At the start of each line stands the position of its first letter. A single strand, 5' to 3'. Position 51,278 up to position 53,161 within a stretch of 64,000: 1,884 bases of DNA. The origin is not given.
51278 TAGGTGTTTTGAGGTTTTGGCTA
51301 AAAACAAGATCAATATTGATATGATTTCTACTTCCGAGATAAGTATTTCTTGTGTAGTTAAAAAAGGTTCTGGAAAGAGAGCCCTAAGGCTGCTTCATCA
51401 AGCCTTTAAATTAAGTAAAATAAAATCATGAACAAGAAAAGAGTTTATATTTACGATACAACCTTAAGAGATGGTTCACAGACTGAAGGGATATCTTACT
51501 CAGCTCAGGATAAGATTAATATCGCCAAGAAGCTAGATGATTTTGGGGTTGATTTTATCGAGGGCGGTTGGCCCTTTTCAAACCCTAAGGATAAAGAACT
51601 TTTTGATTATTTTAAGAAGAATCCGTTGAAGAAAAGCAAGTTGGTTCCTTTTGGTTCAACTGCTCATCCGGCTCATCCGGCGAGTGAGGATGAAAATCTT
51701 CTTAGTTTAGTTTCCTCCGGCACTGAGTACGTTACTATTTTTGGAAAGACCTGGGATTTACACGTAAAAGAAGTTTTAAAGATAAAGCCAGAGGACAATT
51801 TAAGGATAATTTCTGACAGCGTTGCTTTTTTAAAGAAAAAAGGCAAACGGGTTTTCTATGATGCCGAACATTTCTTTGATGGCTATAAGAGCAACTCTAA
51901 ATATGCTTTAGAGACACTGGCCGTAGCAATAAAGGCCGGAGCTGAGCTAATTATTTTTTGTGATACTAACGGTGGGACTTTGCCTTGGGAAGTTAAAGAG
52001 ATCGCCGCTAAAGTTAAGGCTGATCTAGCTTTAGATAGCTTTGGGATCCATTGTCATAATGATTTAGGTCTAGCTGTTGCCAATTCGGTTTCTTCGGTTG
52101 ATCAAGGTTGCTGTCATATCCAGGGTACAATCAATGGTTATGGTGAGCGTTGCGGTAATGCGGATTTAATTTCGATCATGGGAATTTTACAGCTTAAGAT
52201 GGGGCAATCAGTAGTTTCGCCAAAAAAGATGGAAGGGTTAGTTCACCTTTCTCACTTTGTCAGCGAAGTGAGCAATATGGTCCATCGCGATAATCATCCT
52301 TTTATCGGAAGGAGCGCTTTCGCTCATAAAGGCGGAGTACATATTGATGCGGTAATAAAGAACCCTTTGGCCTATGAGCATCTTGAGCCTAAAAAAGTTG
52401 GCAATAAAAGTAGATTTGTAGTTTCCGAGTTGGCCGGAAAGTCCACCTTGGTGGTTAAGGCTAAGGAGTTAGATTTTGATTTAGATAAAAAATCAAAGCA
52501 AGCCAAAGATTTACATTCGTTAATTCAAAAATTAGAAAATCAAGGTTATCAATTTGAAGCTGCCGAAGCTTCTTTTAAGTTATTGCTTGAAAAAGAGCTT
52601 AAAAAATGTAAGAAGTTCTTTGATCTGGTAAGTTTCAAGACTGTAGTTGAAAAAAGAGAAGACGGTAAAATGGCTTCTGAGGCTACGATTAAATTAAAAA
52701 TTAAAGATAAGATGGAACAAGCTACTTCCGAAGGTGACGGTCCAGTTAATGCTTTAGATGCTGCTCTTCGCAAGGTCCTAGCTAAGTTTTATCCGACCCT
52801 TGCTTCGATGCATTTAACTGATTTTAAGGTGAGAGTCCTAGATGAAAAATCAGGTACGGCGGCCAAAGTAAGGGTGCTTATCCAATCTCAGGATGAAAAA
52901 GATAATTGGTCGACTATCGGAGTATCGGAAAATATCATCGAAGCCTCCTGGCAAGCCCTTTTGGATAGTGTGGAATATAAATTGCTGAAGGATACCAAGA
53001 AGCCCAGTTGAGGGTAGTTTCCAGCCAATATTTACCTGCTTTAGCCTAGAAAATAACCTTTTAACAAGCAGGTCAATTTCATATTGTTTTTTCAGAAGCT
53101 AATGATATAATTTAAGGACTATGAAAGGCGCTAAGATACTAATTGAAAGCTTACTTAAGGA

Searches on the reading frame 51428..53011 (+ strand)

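Call 74: search_protein_families(library=pfam, proteins=[window:51428-53011:+], max_evalue=0.0001)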
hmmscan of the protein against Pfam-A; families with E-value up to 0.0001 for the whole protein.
window:51428-53011:+ (527 aa): 3 families
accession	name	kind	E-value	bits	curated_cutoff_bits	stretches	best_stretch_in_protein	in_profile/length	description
PF00682.25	HMGL-like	-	1.1e-46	159.7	29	1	5-256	1-241/260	HMGL-like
PF08502.15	LeuA_dimer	-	2.3e-28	99.2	24.9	1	378-518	2-130/131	LeuA allosteric (dimerisation) domain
PF22617.1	HCS_D2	-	5.2e-16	59.2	27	1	293-370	2-78/82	Homocitrate synthase post-HMGL domain-like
